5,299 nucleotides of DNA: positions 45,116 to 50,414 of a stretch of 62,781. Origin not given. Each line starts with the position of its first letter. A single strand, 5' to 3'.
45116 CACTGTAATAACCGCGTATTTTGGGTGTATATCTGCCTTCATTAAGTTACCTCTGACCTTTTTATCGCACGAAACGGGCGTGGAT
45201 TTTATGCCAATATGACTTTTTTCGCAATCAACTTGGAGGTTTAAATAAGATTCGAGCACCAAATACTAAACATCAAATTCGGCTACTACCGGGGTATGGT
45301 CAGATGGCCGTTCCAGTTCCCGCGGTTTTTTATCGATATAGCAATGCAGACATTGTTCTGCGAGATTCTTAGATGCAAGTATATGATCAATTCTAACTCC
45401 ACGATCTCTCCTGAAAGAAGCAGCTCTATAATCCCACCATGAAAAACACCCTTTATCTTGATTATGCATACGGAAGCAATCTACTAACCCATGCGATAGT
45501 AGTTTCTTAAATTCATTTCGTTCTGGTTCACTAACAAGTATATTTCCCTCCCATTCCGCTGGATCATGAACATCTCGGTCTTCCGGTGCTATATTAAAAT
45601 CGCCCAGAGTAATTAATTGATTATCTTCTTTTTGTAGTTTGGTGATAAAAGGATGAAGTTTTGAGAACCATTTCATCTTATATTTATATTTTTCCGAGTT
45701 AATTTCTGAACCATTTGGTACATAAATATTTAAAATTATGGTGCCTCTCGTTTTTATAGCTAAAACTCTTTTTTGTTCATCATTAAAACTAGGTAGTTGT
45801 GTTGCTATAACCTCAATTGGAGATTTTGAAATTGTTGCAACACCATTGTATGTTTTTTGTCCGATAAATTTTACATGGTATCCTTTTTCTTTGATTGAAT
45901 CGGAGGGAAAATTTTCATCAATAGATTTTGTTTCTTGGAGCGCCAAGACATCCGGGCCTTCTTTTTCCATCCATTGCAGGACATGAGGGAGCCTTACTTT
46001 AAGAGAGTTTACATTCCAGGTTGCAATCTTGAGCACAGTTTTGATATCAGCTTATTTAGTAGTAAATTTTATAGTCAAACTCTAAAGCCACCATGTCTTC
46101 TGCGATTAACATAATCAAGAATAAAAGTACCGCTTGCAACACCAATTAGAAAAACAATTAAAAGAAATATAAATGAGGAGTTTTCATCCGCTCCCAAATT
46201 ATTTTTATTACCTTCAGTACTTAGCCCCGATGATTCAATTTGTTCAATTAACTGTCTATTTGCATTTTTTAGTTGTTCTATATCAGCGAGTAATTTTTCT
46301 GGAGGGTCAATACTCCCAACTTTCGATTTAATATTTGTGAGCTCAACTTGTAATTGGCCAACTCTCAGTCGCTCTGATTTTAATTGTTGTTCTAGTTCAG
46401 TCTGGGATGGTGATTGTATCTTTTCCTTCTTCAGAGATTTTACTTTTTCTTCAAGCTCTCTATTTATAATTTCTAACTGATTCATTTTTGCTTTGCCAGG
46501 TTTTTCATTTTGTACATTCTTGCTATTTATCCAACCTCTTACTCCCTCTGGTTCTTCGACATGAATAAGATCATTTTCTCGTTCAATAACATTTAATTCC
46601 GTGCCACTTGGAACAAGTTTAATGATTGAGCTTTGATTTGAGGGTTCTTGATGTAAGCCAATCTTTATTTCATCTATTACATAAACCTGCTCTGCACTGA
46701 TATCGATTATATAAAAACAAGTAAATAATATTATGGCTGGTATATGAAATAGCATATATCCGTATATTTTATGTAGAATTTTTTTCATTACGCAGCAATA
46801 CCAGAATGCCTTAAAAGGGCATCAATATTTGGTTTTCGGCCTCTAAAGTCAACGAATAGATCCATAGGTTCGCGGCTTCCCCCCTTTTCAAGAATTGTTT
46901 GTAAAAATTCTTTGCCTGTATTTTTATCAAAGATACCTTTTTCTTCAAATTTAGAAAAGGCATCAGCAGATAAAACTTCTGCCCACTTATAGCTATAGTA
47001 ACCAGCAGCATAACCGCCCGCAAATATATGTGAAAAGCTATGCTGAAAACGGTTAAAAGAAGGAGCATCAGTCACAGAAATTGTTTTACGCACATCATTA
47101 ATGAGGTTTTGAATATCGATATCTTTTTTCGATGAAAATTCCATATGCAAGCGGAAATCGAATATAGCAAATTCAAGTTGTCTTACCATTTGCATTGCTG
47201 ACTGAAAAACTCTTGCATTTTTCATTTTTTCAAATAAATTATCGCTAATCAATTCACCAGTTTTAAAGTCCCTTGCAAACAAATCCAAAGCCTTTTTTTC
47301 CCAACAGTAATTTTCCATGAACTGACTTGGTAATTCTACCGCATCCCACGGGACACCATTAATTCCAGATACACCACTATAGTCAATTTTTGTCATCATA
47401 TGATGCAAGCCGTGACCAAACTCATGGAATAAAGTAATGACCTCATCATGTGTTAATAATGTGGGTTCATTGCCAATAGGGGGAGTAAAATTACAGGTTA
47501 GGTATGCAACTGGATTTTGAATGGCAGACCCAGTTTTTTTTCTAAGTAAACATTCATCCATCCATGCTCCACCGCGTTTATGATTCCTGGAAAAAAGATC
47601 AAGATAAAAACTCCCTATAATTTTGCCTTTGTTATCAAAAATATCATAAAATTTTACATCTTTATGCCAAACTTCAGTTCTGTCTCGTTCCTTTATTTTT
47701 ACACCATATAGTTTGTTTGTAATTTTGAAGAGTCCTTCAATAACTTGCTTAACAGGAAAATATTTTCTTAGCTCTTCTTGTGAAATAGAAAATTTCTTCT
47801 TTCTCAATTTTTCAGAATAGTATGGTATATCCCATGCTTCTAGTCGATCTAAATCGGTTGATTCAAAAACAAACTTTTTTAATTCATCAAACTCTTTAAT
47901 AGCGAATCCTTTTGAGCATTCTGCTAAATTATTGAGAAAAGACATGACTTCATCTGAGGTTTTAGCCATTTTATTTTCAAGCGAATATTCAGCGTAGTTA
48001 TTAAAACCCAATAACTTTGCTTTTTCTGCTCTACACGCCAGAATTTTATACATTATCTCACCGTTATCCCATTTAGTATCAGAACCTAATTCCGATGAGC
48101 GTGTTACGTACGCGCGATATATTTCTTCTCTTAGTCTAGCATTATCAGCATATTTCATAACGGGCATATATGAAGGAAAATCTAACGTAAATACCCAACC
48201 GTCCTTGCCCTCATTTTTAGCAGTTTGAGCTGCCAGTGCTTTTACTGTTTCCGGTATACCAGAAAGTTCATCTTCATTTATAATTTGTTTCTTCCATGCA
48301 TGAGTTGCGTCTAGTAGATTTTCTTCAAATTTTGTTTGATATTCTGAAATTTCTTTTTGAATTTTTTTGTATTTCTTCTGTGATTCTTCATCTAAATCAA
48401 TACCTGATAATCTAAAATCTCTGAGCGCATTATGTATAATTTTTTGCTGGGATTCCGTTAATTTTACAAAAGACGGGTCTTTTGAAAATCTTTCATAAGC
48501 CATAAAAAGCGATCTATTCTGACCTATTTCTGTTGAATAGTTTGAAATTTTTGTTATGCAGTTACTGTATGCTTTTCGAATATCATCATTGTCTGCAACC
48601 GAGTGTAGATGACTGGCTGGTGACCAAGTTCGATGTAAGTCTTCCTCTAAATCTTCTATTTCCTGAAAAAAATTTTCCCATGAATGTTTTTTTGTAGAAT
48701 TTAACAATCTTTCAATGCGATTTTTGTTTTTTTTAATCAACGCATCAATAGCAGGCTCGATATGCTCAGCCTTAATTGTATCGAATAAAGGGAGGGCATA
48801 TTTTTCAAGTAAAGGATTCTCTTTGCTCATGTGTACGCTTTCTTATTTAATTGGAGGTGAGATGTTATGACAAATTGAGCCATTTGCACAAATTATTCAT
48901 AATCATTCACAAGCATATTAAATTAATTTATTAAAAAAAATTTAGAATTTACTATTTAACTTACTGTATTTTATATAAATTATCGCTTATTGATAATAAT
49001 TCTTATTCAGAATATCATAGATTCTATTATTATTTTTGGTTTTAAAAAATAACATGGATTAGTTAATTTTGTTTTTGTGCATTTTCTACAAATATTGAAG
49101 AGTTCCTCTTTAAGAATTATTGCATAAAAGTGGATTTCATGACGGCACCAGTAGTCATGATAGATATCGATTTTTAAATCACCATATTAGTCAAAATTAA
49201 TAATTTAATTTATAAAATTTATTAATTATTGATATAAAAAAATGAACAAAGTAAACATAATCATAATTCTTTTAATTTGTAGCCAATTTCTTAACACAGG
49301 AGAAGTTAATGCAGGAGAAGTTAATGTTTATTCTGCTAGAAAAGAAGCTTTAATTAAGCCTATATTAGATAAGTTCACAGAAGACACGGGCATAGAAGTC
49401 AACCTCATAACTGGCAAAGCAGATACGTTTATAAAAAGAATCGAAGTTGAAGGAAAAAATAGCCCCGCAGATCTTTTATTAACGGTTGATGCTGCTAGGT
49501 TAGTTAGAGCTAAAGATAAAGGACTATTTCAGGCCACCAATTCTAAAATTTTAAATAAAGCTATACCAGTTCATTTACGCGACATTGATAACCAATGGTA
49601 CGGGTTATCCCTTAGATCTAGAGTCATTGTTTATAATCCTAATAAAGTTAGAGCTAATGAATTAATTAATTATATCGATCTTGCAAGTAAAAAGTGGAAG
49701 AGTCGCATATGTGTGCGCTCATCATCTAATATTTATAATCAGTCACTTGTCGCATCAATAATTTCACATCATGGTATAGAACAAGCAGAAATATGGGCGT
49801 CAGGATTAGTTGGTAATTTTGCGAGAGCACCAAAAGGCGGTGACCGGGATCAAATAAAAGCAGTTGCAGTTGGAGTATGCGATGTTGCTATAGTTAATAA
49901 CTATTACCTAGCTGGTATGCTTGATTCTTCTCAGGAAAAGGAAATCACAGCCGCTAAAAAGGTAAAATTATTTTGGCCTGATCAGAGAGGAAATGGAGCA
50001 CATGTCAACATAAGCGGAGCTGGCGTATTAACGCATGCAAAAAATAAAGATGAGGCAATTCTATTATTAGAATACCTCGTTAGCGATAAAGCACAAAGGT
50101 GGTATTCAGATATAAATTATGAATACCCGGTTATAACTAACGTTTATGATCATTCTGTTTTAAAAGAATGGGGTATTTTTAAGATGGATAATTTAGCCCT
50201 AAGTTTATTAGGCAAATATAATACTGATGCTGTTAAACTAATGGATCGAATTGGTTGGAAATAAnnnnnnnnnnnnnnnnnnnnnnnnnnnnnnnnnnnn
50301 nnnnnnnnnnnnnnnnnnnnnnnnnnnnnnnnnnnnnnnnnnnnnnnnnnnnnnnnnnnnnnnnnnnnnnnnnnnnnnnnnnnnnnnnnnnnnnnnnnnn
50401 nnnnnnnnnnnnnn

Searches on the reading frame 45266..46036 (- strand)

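Call 9: search_protein_families(library=pfam, proteins=[window:45266-46036:-])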
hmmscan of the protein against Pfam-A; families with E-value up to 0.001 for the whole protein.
window:45266-46036:- (256 aa): 1 family
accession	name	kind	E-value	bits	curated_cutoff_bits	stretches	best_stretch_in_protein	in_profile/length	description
PF03372.29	Exo_endo_phos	-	9.2e-31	107.7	24.5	1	5-247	1-225/225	Endonuclease/Exonuclease/phosphatase family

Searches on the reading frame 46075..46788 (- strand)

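Call 9: search_protein_families(library=pfam, proteins=[window:46075-46788:-])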
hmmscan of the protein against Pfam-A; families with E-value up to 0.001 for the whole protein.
window:46075-46788:- (237 aa): 2 families
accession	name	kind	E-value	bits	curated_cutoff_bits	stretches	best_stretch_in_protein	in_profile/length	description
PF08239.17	SH3_3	-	1.4e-08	35.2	27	1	45-92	5-53/54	Bacterial SH3 domain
PF06347.19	SH3_4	-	0.00036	20.7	24.1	1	46-92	8-54/56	Bacterial SH3 domain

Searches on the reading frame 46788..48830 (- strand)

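Call 62: search_protein_families(library=pfam, proteins=[window:46788-48830:-], max_evalue=1e-8)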
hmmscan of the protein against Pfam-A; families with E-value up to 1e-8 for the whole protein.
window:46788-48830:- (680 aa): 2 families
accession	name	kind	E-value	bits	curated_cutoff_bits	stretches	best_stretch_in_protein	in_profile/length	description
PF01432.26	Peptidase_M3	-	2.9e-152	508.6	27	1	224-677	1-456/457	Peptidase family M3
PF19310.4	TOP_N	-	1.6e-21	76.8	27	1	29-150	2-122/123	Neurolysin/Thimet oligopeptidase, N-terminal domain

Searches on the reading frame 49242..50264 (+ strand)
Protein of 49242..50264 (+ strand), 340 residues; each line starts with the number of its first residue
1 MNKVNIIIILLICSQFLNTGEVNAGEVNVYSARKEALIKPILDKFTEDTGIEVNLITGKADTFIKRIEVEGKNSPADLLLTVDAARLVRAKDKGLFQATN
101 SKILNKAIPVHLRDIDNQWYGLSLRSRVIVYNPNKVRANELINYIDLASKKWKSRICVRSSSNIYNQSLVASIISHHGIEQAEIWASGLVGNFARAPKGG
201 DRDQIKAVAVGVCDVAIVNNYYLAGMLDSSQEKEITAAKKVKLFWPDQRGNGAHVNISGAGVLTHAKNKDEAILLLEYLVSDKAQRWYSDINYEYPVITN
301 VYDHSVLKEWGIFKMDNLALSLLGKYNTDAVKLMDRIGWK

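Call 62: search_protein_families(library=pfam, proteins=[window:49242-50264:+], max_evalue=1e-8)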
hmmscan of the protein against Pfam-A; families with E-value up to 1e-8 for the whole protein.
window:49242-50264:+ (340 aa): 4 families
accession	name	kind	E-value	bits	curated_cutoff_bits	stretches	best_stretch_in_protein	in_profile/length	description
PF13343.11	SBP_bac_6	-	9e-19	68.3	24.6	1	74-301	2-222/245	Bacterial extracellular solute-binding protein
PF01547.30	SBP_bac_1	-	9.8e-15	55.8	26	0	34-139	5-123/307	Bacterial extracellular solute-binding protein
PF13416.11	SBP_bac_8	-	4.8e-14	53.3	27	1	42-312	3-276/279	Bacterial extracellular solute-binding protein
PF13531.11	SBP_bac_11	-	1e-12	48.8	25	1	28-286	2-219/227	Bacterial extracellular solute-binding protein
